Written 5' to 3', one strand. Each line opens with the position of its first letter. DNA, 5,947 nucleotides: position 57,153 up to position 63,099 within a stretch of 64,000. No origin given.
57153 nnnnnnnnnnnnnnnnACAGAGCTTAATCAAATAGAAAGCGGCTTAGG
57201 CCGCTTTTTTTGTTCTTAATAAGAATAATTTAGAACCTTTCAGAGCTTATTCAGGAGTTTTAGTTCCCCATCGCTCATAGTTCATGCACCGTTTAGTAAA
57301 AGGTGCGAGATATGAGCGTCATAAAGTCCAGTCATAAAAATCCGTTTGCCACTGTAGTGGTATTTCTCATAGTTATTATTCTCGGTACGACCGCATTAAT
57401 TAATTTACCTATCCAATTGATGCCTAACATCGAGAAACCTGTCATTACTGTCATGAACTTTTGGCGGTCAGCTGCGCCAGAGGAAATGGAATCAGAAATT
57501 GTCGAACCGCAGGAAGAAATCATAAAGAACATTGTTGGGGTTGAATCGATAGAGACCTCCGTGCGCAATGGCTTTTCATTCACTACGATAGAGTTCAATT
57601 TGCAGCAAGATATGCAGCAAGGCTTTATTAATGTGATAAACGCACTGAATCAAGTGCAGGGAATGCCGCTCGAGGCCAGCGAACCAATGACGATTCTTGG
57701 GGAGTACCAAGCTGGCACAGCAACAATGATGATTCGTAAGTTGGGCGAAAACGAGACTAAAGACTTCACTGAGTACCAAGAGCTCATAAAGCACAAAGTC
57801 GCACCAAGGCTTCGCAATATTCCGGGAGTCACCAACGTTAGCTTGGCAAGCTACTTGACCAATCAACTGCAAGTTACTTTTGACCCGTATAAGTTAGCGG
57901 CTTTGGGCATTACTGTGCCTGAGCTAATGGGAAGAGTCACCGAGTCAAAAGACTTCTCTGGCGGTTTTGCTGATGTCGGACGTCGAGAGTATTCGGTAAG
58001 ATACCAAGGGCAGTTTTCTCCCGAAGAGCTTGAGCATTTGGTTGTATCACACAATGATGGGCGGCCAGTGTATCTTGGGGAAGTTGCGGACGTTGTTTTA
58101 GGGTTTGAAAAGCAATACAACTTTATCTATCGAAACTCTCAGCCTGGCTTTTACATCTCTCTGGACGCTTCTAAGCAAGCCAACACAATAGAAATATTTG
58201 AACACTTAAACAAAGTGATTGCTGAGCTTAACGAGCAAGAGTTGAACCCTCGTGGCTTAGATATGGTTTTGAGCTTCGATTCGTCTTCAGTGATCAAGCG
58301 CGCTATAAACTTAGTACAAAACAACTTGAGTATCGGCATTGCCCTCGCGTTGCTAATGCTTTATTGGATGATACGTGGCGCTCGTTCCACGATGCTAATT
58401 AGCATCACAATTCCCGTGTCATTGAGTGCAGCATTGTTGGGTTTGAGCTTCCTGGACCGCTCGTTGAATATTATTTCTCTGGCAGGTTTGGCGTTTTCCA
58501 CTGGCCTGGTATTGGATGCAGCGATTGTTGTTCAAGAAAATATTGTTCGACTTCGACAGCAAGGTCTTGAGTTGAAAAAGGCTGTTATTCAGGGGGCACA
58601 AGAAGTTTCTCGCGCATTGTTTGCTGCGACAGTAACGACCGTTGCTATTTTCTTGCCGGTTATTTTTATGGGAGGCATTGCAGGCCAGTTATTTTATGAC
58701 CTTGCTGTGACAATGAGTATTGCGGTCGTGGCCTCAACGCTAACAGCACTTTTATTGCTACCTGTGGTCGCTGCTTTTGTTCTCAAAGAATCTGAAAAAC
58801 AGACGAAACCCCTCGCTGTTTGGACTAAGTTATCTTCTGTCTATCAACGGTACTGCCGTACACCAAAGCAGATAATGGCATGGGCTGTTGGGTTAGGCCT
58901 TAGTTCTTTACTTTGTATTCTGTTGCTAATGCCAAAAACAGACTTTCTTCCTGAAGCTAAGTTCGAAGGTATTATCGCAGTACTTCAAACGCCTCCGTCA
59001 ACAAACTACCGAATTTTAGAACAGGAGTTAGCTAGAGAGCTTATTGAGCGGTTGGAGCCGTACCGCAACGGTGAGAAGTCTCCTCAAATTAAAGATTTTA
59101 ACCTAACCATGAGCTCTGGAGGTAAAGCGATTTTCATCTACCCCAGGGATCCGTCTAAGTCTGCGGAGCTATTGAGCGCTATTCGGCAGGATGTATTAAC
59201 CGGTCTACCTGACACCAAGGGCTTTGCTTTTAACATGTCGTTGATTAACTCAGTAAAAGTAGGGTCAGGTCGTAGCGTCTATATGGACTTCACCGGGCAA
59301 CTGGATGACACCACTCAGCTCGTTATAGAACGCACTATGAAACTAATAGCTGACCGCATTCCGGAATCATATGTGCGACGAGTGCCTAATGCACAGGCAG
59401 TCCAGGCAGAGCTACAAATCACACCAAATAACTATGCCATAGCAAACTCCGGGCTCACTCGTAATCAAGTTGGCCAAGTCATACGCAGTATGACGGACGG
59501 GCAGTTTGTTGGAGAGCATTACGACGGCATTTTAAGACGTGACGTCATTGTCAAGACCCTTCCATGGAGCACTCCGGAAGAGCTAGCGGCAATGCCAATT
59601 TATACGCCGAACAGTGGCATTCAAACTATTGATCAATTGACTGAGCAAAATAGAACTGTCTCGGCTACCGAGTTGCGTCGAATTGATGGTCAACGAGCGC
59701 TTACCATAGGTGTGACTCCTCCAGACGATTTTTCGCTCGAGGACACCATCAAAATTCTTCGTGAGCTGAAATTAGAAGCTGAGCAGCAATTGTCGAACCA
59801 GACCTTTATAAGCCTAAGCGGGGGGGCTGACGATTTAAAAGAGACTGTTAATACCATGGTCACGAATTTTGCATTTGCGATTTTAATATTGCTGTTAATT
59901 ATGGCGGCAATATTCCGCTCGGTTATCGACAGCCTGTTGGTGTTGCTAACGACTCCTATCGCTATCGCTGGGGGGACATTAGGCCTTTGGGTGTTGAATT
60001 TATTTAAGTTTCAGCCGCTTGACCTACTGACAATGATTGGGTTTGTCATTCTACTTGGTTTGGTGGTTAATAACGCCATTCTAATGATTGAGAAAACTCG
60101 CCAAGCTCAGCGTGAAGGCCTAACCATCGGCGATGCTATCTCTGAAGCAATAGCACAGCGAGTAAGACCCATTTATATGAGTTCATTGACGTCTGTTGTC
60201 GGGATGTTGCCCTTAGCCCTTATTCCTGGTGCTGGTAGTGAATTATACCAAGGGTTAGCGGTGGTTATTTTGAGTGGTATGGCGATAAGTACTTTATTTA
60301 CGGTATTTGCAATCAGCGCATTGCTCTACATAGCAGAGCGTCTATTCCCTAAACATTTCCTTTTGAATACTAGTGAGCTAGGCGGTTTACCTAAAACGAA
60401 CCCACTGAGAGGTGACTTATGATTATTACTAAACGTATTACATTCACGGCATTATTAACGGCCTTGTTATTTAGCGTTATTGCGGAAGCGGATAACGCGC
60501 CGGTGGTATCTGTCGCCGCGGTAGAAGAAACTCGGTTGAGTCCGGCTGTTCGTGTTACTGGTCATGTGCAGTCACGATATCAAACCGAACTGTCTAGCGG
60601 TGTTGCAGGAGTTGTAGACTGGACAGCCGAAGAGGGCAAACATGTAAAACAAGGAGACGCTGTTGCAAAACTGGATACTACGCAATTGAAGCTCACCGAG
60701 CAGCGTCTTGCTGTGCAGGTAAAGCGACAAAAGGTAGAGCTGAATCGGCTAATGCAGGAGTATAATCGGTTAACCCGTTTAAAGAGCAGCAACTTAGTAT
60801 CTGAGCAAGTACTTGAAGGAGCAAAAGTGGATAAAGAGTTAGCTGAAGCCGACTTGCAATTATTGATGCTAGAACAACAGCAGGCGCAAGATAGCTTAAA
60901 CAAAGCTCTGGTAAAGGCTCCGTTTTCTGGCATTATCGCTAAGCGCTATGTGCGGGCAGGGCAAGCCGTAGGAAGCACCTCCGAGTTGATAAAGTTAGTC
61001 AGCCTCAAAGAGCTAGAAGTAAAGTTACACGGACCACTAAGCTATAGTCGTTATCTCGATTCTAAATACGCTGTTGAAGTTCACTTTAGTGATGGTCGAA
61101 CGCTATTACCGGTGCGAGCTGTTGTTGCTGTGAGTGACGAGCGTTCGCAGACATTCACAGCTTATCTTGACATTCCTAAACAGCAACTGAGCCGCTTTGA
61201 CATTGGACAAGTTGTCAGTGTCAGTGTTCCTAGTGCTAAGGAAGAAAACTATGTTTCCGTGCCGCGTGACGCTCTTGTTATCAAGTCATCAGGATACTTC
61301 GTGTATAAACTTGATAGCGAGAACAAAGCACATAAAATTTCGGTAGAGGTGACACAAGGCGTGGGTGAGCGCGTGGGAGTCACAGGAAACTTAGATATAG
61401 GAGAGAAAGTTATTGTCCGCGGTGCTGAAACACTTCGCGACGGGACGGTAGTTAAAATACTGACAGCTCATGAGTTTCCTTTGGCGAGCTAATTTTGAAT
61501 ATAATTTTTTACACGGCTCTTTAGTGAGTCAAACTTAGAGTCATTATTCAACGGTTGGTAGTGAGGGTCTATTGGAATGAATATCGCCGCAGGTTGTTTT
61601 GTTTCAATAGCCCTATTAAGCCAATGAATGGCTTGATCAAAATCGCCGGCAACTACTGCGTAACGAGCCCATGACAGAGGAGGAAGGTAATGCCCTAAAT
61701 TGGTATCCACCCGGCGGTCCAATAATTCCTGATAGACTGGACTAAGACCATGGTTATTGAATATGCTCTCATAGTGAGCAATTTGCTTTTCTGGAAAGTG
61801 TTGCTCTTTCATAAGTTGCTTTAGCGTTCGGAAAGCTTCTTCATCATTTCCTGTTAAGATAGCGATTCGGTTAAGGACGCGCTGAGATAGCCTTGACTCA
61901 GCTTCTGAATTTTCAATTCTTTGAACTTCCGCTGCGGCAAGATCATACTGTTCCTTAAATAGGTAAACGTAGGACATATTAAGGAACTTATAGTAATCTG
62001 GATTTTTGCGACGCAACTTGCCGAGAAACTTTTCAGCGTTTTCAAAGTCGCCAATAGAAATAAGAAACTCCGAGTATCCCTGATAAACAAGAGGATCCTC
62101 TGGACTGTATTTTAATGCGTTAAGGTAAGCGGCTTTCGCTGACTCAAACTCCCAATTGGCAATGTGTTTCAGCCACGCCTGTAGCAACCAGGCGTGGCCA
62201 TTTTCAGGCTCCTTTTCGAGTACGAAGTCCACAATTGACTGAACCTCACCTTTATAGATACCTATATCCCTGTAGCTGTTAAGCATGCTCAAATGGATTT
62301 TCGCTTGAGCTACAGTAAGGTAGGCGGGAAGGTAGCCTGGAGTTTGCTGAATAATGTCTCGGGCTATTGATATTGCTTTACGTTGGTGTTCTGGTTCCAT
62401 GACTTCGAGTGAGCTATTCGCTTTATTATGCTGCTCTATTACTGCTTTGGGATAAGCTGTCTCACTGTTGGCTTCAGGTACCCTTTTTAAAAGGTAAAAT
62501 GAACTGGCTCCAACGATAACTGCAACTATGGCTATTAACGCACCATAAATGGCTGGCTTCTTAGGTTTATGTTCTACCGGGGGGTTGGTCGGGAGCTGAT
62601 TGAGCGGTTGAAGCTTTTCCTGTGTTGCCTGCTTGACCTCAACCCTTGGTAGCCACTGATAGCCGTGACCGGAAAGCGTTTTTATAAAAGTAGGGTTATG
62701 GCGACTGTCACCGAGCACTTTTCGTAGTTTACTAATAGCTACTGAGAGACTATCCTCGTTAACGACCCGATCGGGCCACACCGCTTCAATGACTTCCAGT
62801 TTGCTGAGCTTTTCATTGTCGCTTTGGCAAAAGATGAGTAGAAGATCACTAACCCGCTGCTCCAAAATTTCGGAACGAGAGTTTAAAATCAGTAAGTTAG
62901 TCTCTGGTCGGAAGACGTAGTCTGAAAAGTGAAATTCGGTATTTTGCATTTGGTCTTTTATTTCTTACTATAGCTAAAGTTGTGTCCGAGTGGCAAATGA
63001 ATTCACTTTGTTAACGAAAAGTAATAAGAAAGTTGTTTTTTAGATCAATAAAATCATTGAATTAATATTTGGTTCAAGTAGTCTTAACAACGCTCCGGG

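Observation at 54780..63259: Putative sRNA-sponge pair: perfect 12-nt complement between two intergenic RNA candidates 8.5 kb apart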

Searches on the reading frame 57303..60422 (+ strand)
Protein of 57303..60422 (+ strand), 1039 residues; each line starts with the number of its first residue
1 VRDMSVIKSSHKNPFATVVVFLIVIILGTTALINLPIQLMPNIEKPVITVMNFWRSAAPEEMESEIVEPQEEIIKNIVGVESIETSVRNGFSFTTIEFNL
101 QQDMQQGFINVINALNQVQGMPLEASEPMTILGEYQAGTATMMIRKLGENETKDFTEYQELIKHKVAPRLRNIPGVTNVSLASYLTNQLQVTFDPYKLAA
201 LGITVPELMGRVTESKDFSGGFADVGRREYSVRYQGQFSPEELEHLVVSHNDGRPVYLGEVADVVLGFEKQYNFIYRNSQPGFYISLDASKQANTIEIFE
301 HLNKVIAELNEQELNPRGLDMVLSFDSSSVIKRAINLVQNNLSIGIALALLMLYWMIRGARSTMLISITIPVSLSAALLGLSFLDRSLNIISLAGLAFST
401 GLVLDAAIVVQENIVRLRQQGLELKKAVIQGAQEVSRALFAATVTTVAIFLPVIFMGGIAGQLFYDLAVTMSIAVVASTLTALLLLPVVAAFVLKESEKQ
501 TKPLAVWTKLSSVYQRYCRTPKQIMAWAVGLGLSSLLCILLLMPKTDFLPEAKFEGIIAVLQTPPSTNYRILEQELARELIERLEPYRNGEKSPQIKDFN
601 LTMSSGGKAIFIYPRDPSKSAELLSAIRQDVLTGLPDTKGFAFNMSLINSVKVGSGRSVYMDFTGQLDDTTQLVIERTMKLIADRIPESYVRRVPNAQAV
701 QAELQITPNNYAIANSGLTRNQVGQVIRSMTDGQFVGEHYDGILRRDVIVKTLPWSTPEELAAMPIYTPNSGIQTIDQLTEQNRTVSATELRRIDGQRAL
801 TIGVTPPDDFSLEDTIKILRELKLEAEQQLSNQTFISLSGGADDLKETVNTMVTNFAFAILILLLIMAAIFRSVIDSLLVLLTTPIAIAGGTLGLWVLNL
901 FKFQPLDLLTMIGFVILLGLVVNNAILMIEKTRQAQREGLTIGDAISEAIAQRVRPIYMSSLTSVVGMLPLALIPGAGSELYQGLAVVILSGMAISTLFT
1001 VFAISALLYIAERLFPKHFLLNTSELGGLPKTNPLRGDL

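Call 29: search_protein_families(library=ncbifam, proteins=[window:57303-60422:+], max_evalue=0.00001)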
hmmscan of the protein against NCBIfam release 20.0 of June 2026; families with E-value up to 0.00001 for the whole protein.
window:57303-60422:+ (1039 aa): 21 families
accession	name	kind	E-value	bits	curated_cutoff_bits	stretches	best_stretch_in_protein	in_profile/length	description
NF033617.1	RND_permease_2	subfamily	3.2e-158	528.6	1250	1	12-1007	6-1003/1009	multidrug efflux RND transporter permease subunit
NF000282.2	RND_permease_1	subfamily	4.2e-112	375.9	1250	1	14-1007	8-1023/1029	multidrug efflux RND transporter permease subunit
NF007905.0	PRK10614.1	equivalog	3.3e-97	326.3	1774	1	12-1014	9-1011/1025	multidrug efflux RND transporter permease subunit MdtC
TIGR00915.1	2A0602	subfamily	1.3e-95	321.3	940.35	1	14-1017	9-1034/1050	efflux RND transporter permease subunit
TIGR00914.1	2A0601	subfamily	3.3e-92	309.9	701.45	2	6-552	5-566/1051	CusA/CzcA family heavy metal efflux RND transporter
NF007133.0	PRK09579.1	equivalog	7.1e-89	298.6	1763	1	11-1008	8-999/1017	multidrug efflux RND transporter permease subunit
NF007798.0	PRK10503.1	equivalog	7e-84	282.1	1584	2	14-574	20-587/1040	MdtB/MuxB family multidrug efflux RND transporter permease subunit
NF007131.0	PRK09577.1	equivalog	1.7e-67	228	1768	1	15-1015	11-1026/1045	multidrug efflux RND transporter permease subunit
NF000037.1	RND_perm_OqxB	exception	8e-63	212.6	2200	2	15-498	13-503/1050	multidrug efflux RND transporter permease subunit OqxB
NF007842.1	PRK10555.1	equivalog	1.2e-58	198.8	1854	1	15-1017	10-1032/1036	multidrug efflux RND transporter permease AcrD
NF011706.2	PRK15127.1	equivalog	1.1e-49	169.2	2150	2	14-500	9-503/1049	multidrug efflux RND transporter permease subunit AcrB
TIGR00916.1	2A0604s01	subfamily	2.4e-18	66.6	148.6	2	784-998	28-228/231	SecD/SecF family protein translocase subunit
NF009583.0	PRK13024.1-3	subfamily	2.3e-13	49.1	721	1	334-540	277-476/755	protein translocase subunit SecDF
TIGR00921.1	2A067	subfamily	2.9e-13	48.8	351.9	1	846-1013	188-348/733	hydrophobe/amphiphile efflux-3 (HAE3) family transporter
TIGR01129.1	secD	equivalog_domain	1.3e-11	44.3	244.4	1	814-1008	216-396/397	protein translocase subunit SecD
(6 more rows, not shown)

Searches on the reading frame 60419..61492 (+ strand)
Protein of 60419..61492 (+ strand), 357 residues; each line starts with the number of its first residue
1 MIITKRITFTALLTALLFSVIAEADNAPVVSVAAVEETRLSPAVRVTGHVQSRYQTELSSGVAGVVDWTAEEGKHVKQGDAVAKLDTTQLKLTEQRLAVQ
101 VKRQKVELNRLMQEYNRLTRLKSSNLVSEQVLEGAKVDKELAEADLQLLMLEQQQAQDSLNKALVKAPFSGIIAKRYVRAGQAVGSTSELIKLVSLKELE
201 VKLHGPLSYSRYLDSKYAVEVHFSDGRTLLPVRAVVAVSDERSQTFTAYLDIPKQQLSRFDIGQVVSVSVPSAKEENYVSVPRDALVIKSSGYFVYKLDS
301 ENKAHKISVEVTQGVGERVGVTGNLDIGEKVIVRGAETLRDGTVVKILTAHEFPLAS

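Call 29: search_protein_families(library=ncbifam, proteins=[window:60419-61492:+], max_evalue=0.00001)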
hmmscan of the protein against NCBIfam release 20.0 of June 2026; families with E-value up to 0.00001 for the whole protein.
window:60419-61492:+ (357 aa): 11 families
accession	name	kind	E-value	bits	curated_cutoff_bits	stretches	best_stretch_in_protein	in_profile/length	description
TIGR01730.1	RND_mfp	subfamily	7.3e-57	192.7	94.9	1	30-347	1-321/322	efflux RND transporter periplasmic adaptor subunit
TIGR00999.1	8a0102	subfamily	4.8e-25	88.2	319.3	1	73-339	1-270/271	CzcB/NccB family metal efflux transporter periplasmic adaptor subunit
NF007132.1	PRK09578.1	equivalog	7.8e-20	71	512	2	23-188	33-199/396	MexX/AxyX family multidrug efflux RND transporter periplasmic adaptor subunit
NF008589.1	PRK11556.1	equivalog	7.7e-18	64.6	391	2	264-351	304-391/392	MdtA/MuxA family multidrug efflux RND transporter periplasmic adaptor subunit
NF045904.1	RND-peri-MexE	equivalog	7.2e-15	54.8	714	1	22-196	30-206/390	multidrug efflux RND transporter periplasmic adaptor subunit MexE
NF033138.2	RND-peri-MexC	equivalog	9.8e-13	48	625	1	24-187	32-196/375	MexC family multidrug efflux RND transporter periplasmic adaptor subunit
NF007362.0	PRK09859.1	equivalog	7.7e-11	41.7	738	1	28-187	34-194/385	multidrug transporter subunit MdtE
TIGR00998.1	8a0101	subfamily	4.9e-10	38.9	390.8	0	135-200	180-242/334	EmrA/EmrK family multidrug efflux transporter periplasmic adaptor subunit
NF000272.2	OqxA_adapt_sub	exception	2e-09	36.9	835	1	24-203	36-219/391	multidrug efflux RND transporter periplasmic adaptor subunit OqxA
NF038010.1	ABC_adapt_DarC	equivalog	3e-08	32.8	450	1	154-346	222-415/417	darobactin export ABC transporter periplasmic adaptor subunit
TIGR01843.1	type_I_hlyD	subfamily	1.5e-06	27.5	208.65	0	71-130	60-119/422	HlyD family type I secretion periplasmic adaptor subunit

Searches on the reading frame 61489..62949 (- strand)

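Call 29: search_protein_families(library=ncbifam, proteins=[window:61489-62949:-], max_evalue=0.00001)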
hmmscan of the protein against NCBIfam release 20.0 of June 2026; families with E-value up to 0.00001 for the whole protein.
window:61489-62949:- (486 aa): 9 families
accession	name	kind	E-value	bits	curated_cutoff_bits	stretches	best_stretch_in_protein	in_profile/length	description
NF009037.0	PRK12370.1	equivalog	2.1e-15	56.1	589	1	2-104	10-110/553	HilA/EilA family virulence transcriptional regulator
NF007540.1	PRK10153.1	equivalog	6.3e-14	51.7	400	1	1-121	1-123/516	lysine decarboxylation/transport transcriptional activator CadC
TIGR02917.1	PEP_TPR_lipo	equivalog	2.1e-11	42.4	312.2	1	235-380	177-322/899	XrtA/PEP-CTERM system TPR-repeat protein PrsT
NF047558.1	TPR_END_plus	domain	1e-07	31.8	32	0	428-476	6-54/56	TPR end-of-group domain-containing protein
NF033117.2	vanR_ACDEGLN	exception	2.5e-07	30.5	350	1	6-98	131-224/226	VanR-ABDEGLN family response regulator transcription factor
NF051850.1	RespRegRprY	equivalog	6.5e-07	29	370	1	3-100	131-227/234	response regulator transcription factor RprY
TIGR02521.1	type_IV_pilW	equivalog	3e-06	27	154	1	244-379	58-195/234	type IV pilus biogenesis/stability protein PilW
NF000404.1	vanR-D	exception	5.6e-06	26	500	1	35-98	165-229/232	vancomycin resistance response regulator transcription factor VanR-D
NF053854.1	RespRegPhoBBctds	equivalog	5.6e-06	25.9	270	1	12-99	139-224/225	two-component system response regulator PhoB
